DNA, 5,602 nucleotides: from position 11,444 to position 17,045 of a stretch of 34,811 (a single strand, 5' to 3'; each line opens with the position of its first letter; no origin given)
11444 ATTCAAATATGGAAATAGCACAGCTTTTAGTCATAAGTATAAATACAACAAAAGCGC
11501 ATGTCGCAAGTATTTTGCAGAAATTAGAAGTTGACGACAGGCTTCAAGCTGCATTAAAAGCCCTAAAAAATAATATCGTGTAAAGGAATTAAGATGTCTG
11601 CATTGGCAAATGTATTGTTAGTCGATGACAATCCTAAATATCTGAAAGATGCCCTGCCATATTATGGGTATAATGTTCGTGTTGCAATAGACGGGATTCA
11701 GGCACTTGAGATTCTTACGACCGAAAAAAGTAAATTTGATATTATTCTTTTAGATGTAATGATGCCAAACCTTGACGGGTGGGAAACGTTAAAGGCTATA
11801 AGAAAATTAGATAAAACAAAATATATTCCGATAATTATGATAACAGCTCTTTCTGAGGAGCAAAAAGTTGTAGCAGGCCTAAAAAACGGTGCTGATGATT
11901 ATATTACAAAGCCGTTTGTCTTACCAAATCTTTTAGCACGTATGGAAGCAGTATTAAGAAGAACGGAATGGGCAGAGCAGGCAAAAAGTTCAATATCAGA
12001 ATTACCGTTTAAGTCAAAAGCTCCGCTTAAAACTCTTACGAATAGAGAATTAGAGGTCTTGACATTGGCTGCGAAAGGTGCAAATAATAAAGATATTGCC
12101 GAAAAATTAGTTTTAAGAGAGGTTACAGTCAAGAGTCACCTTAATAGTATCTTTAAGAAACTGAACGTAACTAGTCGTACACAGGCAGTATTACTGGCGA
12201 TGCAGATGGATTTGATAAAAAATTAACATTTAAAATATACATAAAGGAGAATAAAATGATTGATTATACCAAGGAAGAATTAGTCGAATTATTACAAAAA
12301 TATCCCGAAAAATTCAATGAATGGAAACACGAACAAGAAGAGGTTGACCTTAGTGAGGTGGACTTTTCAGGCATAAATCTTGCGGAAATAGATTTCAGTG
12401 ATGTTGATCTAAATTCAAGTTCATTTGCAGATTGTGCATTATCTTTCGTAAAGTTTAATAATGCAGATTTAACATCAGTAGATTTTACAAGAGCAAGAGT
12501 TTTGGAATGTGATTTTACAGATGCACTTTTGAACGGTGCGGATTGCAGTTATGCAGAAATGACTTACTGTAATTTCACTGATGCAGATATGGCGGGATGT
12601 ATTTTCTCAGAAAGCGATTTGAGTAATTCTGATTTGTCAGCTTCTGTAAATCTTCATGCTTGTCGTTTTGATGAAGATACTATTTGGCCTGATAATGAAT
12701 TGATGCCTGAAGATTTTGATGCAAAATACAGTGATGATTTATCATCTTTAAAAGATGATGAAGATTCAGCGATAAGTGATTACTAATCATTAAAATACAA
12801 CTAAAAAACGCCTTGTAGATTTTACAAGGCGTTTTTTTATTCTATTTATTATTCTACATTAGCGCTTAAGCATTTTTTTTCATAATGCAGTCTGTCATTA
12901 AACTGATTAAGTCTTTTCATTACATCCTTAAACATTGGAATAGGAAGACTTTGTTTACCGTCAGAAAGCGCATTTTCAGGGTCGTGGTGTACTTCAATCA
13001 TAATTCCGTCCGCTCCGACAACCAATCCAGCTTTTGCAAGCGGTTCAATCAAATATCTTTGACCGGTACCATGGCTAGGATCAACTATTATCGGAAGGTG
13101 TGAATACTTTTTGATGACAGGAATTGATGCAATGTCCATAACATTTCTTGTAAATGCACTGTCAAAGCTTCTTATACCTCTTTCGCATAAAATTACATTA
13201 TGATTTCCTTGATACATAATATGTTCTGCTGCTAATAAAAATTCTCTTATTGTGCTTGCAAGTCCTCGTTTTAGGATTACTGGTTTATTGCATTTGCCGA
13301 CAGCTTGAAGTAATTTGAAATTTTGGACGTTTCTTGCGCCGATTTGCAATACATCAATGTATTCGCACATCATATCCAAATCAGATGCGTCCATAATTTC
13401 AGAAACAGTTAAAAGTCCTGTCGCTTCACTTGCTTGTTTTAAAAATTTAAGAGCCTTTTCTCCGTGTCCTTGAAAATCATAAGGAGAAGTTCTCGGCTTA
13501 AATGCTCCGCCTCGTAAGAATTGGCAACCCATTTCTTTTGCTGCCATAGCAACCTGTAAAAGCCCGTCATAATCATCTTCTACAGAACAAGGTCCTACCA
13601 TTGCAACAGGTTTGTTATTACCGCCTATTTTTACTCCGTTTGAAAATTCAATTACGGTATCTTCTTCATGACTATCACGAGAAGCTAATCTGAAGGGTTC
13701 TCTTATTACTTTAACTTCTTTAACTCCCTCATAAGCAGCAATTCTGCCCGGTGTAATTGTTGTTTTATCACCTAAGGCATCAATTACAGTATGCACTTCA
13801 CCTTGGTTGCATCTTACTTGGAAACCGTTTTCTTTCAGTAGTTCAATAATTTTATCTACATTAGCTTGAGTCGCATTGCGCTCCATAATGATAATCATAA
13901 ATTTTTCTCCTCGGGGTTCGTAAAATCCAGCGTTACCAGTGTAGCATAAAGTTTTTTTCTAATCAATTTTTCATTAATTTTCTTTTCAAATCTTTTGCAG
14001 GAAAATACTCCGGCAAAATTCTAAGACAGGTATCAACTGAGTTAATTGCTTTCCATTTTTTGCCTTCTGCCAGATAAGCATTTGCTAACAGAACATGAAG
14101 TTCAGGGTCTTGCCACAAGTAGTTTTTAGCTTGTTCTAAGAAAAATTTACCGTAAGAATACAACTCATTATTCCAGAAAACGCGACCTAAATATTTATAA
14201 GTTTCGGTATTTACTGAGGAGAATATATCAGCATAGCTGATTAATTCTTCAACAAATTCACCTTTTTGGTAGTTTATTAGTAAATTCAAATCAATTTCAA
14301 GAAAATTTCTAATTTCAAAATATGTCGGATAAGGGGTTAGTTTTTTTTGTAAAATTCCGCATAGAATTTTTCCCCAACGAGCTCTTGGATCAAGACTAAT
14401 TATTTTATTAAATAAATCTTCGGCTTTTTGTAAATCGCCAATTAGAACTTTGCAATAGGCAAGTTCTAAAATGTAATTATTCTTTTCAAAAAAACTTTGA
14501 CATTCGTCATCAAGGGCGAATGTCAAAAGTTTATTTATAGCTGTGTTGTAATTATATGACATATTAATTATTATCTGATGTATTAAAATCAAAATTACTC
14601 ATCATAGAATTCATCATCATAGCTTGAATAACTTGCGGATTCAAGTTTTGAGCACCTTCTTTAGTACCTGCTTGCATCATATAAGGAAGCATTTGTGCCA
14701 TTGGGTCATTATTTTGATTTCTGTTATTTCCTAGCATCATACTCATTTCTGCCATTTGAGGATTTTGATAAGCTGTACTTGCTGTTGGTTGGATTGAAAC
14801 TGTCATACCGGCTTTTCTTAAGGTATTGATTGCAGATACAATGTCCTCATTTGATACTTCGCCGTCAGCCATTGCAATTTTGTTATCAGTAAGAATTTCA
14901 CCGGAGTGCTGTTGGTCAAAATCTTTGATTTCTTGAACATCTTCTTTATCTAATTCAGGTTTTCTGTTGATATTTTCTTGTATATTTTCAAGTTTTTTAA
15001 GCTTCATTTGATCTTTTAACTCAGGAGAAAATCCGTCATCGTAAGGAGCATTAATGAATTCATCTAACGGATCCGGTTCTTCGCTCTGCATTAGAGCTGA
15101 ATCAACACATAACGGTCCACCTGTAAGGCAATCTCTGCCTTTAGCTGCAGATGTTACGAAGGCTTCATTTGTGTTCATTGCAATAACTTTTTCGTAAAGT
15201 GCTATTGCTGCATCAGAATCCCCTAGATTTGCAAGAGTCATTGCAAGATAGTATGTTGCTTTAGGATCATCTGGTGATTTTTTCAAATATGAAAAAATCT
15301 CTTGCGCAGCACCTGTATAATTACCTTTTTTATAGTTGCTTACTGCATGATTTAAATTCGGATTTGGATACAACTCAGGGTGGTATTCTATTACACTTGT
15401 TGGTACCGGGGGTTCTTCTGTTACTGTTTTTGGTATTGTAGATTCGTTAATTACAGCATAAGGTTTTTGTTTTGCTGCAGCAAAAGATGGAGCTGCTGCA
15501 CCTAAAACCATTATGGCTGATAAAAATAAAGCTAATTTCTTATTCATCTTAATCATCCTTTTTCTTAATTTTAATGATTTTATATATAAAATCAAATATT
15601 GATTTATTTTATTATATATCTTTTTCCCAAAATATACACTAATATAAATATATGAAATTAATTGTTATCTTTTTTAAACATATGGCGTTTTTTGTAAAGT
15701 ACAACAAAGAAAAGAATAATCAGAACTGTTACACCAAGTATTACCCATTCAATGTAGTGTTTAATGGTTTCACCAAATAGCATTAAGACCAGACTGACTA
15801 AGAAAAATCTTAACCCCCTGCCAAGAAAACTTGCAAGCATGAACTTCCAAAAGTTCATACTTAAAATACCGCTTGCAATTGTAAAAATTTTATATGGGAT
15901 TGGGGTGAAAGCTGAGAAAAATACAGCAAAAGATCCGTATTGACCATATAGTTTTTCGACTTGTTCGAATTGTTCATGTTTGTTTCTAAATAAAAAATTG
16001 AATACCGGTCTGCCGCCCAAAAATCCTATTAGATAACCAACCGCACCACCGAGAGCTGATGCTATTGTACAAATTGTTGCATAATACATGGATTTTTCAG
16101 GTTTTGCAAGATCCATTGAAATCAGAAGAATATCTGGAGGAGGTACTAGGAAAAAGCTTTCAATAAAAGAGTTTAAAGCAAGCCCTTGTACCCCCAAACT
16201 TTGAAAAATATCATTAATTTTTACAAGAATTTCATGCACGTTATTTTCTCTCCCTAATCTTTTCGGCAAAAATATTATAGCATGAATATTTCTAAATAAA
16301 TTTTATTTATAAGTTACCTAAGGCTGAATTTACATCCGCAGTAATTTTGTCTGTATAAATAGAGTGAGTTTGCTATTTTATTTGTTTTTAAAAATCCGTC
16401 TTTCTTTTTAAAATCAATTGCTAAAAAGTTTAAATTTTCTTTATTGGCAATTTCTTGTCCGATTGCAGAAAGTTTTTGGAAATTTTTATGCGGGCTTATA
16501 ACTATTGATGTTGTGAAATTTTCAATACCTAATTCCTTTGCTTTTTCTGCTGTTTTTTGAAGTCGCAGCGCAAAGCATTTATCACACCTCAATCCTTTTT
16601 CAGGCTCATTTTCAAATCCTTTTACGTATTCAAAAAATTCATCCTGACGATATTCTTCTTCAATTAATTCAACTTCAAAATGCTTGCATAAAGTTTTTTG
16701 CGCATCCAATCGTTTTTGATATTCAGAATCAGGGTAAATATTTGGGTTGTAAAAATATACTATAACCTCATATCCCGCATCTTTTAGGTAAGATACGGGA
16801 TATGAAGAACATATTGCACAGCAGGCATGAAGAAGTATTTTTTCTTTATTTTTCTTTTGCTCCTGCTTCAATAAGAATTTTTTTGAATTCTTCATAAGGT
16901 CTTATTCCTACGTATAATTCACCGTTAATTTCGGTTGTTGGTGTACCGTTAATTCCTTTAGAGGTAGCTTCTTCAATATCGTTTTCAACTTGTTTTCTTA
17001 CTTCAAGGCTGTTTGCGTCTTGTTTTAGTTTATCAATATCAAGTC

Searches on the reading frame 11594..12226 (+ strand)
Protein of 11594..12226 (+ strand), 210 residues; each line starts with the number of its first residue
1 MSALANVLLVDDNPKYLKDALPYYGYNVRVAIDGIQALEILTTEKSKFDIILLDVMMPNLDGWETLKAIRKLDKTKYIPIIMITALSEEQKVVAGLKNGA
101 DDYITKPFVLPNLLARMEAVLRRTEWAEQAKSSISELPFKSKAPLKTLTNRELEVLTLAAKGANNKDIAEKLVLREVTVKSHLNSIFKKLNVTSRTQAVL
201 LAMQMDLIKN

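Call 76: search_protein_families(library=pfam, proteins=[window:11594-12226:+], max_evalue=0.001)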
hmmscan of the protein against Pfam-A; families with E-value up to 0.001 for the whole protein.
window:11594-12226:+ (210 aa): 2 families
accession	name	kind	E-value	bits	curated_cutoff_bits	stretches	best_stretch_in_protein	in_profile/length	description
PF00072.30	Response_reg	-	1.8e-25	89.7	30.2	1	7-117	1-110/111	Response regulator receiver domain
PF00196.25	GerE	-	1.4e-19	69.9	23.5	1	147-202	2-57/57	Bacterial regulatory proteins, luxR family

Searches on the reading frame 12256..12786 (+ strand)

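Call 77: search_protein_families(library=pfam, proteins=[window:12256-12786:+], max_evalue=0.001)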
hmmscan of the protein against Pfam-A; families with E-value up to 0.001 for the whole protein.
window:12256-12786:+ (176 aa): 5 families
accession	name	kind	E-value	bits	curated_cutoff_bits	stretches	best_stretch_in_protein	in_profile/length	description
PF00805.28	Pentapeptide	-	7.5e-20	70.6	20.2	3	91-128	2-39/40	Pentapeptide repeats (8 copies)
PF13599.13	Pentapeptide_4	-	3.3e-13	49.9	38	1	31-93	2-64/78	Pentapeptide repeat region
PF13576.12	Pentapeptide_3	-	5e-10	39.9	27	0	104-142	3-42/48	Pentapeptide repeats (9 copies)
PF25296.1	Decapeptide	-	0.00013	22.2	45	0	68-129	3-64/74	Decapeptide repeat region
PF23894.2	LD_SV2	-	0.00041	21.1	29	1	28-87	33-92/92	SV2A/B/C luminal domain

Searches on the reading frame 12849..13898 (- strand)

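Call 77: search_protein_families(library=pfam, proteins=[window:12849-13898:-], max_evalue=0.001)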
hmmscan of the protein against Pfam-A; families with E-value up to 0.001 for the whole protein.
window:12849-13898:- (349 aa): 3 families
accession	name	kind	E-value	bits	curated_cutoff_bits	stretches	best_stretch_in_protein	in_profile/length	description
PF00793.26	DAHP_synth_1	-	4.4e-75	252.5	25.5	1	81-331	2-262/270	DAHP synthetase I family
PF18152.6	DAHP_snth_FXD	-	1.2e-16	60.7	27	1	1-66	1-66/67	DAHP synthase ferredoxin-like domain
PF03102.20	NeuB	-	5.5e-07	29.7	22.1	1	148-238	56-146/241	NeuB family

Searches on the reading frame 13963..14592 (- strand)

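Call 77: search_protein_families(library=pfam, proteins=[window:13963-14592:-], max_evalue=0.001)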
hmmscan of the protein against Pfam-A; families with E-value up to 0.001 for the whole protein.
window:13963-14592:- (209 aa): 4 families
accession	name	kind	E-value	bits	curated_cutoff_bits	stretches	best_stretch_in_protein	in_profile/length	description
PF00515.34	TPR_1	-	3.2e-06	27.2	27.8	0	44-69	7-32/34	Tetratricopeptide repeat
PF07719.23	TPR_2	-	7e-06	26.2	27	0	44-70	7-33/34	Tetratricopeptide repeat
PF13181.12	TPR_8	-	9e-05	22.8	25.7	0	43-69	6-32/34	Tetratricopeptide repeat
PF14559.12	TPR_19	-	0.00014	22.5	25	0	42-73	29-61/68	Tetratricopeptide repeat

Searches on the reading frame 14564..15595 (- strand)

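Call 77: search_protein_families(library=pfam, proteins=[window:14564-15595:-], max_evalue=0.001)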
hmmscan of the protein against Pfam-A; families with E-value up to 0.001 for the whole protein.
window:14564-15595:- (343 aa): 7 families
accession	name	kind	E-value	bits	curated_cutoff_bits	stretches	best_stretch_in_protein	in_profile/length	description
PF13432.12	TPR_16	-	2.7e-06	28.1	32.7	1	82-140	2-60/65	Tetratricopeptide repeat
PF14559.12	TPR_19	-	2e-05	25.3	25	1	90-143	4-57/68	Tetratricopeptide repeat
PF13431.12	TPR_17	-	3.5e-05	24.2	24.4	1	104-132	6-34/34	Tetratricopeptide repeat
PF07719.23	TPR_2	-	0.00014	22.2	27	0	112-141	2-31/34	Tetratricopeptide repeat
PF13428.12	TPR_14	-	0.00017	22.4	23.5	0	111-143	1-33/44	Tetratricopeptide repeat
PF13174.12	TPR_6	-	0.00028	21.8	26.3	0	114-139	3-28/33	Tetratricopeptide repeat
PF00515.34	TPR_1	-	0.00049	20.2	27.8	0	112-141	2-31/34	Tetratricopeptide repeat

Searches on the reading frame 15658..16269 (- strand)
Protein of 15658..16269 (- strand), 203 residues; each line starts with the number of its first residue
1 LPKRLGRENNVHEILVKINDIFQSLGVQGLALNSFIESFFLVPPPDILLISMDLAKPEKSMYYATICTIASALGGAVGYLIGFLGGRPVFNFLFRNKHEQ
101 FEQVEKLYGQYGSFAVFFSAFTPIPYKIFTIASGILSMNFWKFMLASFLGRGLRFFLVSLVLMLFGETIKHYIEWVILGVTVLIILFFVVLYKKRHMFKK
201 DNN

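Call 77: search_protein_families(library=pfam, proteins=[window:15658-16269:-], max_evalue=0.001)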
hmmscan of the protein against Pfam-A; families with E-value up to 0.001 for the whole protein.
window:15658-16269:- (203 aa): 1 family
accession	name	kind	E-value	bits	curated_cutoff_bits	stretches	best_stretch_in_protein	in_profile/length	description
PF09335.16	VTT_dom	-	1.9e-15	57.8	33.9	1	63-161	19-120/123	VTT domain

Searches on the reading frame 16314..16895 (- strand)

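Call 77: search_protein_families(library=pfam, proteins=[window:16314-16895:-], max_evalue=0.001)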
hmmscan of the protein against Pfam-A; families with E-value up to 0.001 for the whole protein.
window:16314-16895:- (193 aa): 1 family
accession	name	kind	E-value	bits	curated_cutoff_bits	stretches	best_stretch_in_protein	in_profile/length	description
PF02677.20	QueH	-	1.2e-65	221.3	23.5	1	20-192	1-173/175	Epoxyqueuosine reductase QueH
